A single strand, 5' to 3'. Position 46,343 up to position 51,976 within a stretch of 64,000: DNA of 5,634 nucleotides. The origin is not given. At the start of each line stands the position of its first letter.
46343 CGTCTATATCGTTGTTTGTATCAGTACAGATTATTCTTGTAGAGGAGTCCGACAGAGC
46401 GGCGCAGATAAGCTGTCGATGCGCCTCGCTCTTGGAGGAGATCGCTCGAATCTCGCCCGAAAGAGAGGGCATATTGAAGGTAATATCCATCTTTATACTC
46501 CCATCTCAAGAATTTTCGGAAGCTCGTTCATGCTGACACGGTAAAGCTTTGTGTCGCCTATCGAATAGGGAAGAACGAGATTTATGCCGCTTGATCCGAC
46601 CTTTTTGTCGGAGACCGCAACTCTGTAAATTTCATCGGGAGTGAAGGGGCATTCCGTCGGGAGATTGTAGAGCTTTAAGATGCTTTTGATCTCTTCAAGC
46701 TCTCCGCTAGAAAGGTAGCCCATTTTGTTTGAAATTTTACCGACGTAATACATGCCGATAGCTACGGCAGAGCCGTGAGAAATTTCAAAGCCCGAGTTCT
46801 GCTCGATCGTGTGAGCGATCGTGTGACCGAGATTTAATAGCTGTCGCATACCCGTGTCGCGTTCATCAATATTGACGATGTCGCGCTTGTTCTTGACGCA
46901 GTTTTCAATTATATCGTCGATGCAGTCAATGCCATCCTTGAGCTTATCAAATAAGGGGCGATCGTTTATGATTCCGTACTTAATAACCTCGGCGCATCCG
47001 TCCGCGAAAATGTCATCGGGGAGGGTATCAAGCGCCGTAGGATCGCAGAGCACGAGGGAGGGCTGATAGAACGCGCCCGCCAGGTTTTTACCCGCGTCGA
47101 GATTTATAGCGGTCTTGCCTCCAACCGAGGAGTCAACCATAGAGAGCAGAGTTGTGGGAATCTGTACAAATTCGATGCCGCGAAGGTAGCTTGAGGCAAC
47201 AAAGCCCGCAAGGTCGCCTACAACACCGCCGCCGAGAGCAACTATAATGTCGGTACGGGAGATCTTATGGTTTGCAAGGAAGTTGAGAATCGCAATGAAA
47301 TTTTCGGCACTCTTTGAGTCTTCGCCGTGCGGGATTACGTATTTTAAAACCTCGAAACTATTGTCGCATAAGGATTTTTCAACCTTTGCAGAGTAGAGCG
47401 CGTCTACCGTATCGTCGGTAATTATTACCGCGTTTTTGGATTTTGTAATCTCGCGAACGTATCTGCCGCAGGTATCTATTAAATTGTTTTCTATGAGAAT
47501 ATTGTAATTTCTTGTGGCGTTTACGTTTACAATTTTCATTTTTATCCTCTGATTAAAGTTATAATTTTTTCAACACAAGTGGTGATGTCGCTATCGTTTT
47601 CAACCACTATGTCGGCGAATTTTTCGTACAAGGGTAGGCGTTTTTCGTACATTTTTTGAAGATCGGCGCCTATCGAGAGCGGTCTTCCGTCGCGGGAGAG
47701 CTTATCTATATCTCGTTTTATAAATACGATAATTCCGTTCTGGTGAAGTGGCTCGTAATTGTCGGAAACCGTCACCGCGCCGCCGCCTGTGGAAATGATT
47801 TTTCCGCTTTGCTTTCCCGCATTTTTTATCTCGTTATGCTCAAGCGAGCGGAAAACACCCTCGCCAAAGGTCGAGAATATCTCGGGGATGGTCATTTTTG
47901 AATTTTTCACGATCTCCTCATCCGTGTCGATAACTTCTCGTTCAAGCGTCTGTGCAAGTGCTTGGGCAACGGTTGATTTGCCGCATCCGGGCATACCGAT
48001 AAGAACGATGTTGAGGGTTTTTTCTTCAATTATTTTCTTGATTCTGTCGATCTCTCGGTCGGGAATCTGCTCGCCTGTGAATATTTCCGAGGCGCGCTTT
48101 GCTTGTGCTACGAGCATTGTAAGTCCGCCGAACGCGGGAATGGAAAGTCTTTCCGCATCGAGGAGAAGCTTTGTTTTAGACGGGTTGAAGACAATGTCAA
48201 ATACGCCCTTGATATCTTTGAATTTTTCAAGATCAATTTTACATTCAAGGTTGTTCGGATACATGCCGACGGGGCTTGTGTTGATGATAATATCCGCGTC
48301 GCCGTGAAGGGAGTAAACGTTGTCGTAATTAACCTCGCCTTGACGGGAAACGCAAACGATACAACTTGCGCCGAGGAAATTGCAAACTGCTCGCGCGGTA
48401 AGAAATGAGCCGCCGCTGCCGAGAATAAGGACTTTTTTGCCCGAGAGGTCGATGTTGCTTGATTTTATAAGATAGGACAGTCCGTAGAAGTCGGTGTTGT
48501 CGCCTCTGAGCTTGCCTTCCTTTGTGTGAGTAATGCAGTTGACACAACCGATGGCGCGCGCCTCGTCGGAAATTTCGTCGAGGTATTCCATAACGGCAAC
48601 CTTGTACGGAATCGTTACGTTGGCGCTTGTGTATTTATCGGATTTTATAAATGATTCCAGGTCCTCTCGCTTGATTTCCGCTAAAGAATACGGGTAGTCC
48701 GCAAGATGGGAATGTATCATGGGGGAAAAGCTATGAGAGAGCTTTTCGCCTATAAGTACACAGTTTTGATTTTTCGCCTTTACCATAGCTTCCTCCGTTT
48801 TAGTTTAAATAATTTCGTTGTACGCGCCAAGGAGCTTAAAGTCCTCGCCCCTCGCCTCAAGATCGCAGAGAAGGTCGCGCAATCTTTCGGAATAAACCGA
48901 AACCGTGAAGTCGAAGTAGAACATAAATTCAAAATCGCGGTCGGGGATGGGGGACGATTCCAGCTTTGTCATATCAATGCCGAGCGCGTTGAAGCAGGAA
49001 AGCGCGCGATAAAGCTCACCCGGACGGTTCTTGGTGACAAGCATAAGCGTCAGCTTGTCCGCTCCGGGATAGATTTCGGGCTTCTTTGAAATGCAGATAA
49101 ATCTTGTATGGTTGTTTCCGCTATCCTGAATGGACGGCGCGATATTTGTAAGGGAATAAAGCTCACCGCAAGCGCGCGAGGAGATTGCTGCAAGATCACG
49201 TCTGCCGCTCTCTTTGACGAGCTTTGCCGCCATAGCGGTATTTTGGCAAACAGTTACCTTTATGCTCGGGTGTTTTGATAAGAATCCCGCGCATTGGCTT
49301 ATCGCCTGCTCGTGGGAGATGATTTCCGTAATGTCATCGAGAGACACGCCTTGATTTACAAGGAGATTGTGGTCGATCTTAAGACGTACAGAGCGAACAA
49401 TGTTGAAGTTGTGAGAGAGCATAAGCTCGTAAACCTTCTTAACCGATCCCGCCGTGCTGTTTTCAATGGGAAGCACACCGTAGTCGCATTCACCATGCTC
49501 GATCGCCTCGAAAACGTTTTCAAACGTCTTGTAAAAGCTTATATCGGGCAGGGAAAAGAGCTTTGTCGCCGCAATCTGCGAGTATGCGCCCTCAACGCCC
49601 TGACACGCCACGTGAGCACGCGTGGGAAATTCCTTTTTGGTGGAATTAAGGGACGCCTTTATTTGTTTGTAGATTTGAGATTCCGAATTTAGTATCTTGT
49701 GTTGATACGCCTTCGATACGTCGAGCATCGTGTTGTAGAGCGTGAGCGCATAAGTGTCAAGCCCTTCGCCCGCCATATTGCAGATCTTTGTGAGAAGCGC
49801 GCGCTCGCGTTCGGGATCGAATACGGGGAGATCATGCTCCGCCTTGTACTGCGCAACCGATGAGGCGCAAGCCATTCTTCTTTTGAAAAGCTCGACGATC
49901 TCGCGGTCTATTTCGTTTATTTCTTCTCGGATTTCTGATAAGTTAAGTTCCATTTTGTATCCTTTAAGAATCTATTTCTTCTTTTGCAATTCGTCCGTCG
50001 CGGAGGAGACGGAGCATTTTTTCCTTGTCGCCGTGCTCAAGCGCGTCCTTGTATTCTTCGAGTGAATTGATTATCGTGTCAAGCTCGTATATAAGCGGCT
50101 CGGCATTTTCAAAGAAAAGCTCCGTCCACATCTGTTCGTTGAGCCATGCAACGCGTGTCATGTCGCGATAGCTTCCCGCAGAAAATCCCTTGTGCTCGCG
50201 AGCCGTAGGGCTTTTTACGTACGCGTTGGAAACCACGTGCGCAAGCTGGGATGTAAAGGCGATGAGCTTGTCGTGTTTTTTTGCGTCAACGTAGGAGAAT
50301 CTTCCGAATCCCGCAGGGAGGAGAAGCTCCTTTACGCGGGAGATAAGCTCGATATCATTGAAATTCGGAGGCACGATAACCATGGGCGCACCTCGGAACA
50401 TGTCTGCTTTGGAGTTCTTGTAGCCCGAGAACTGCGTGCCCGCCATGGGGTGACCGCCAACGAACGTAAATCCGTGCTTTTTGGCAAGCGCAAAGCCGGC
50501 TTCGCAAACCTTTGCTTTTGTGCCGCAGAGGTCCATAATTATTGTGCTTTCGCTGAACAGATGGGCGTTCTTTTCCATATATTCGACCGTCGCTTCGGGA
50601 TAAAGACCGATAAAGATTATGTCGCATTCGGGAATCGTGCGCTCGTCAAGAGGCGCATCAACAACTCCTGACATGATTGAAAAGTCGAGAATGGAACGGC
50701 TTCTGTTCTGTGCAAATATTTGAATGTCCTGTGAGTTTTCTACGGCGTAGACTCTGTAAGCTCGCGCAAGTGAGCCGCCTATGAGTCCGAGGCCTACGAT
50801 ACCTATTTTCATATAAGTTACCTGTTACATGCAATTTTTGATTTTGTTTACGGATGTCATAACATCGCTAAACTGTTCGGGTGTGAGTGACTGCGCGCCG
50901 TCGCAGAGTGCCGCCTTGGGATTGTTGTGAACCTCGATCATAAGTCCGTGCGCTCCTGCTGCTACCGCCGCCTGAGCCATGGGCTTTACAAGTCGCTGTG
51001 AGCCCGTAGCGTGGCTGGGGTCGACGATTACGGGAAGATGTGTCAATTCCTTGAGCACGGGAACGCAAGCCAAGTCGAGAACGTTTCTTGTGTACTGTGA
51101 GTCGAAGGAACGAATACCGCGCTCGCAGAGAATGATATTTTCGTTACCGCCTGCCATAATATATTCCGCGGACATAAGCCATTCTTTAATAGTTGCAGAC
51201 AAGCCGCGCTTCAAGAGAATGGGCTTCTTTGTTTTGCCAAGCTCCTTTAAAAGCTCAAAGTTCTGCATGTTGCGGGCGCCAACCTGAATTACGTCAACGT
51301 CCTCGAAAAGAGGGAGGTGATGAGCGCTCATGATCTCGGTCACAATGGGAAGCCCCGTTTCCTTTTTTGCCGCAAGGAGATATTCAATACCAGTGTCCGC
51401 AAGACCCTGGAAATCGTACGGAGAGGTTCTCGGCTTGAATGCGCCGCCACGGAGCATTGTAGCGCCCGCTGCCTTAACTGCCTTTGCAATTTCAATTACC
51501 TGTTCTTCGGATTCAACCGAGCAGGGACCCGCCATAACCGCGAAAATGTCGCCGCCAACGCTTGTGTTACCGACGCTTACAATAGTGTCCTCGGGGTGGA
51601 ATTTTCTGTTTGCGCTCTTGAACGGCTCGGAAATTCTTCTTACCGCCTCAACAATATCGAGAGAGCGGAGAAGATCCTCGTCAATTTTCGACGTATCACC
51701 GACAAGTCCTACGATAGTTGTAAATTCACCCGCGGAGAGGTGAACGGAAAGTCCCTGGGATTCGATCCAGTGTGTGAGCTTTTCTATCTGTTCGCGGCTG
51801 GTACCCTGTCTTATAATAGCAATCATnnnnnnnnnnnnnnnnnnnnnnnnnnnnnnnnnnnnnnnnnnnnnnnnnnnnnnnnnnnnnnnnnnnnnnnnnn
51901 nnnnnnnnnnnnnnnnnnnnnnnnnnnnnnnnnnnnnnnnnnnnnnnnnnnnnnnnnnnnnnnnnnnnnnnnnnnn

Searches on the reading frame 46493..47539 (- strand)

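Call 89: search_protein_families(library=pfam, max_evalue=1e-8, proteins=[window:46493-47539:-])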
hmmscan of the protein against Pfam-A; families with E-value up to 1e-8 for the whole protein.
window:46493-47539:- (348 aa): 3 families
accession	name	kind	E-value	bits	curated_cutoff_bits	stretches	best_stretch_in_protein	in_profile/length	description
PF01761.26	DHQ_synthase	-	2.6e-46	156.4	24.2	1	67-178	2-113/115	3-dehydroquinate synthase N-terminal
PF24621.2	DHQS_C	-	1.5e-38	132.4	27.6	1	181-314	1-144/144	3-dehydroquinate synthase C-terminal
PF13685.12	Fe-ADH_2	-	7.9e-12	45.9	28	1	16-131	2-108/149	Iron-containing alcohol dehydrogenase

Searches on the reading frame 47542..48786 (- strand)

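Call 90: search_protein_families(library=pfam, max_evalue=1e-8, proteins=[window:47542-48786:-])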
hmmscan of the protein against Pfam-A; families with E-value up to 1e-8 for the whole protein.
window:47542-48786:- (414 aa): 2 families
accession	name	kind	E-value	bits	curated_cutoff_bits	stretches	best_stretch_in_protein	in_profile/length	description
PF01202.28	SKI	-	9.4e-35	120.5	22.1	1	266-411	1-157/159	Shikimate kinase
PF08501.16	Shikimate_dh_N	-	4.5e-16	59.3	27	1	11-85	1-83/83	Shikimate dehydrogenase substrate binding domain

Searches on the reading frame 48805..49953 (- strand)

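Call 90: search_protein_families(library=pfam, max_evalue=1e-8, proteins=[window:48805-49953:-])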
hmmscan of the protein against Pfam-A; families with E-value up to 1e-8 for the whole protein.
window:48805-49953:- (382 aa): 2 families
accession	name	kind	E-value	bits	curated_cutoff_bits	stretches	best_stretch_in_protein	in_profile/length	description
PF00800.23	PDT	-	1.5e-57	194.8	25.2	1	115-292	1-180/181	Prephenate dehydratase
PF01817.26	CM_2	-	3.6e-22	78.8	27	1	8-85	1-80/80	Chorismate mutase type II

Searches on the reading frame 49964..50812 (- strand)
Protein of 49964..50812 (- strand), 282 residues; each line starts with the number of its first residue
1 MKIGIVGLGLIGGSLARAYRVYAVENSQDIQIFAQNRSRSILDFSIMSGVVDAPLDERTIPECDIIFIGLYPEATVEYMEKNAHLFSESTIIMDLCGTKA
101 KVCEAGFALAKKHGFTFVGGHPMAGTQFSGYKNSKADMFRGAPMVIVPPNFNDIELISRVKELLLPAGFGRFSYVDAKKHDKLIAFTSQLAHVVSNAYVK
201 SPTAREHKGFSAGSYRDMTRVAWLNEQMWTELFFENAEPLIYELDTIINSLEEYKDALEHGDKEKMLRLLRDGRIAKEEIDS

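Call 90: search_protein_families(library=pfam, max_evalue=1e-8, proteins=[window:49964-50812:-])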
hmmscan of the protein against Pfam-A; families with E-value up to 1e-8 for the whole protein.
window:49964-50812:- (282 aa): 2 families
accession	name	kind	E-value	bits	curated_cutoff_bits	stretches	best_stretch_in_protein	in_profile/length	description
PF02153.23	PDH_N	-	6.8e-20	71.6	26.5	1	47-167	29-148/154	Prephenate dehydrogenase, nucleotide-binding domain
PF20463.3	PDH_C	-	3.7e-16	59.7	22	1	177-271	2-101/102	Prephenate dehydrogenase, dimerization domain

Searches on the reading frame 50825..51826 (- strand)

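Call 90: search_protein_families(library=pfam, max_evalue=1e-8, proteins=[window:50825-51826:-])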
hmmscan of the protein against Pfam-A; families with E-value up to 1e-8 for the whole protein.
window:50825-51826:- (333 aa): 2 families
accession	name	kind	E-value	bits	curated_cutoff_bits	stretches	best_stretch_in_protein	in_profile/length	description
PF00793.26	DAHP_synth_1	-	1.4e-78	264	25.5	1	88-327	10-262/270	DAHP synthetase I family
PF18152.6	DAHP_snth_FXD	-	2.7e-21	75.6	27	1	1-67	1-67/67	DAHP synthase ferredoxin-like domain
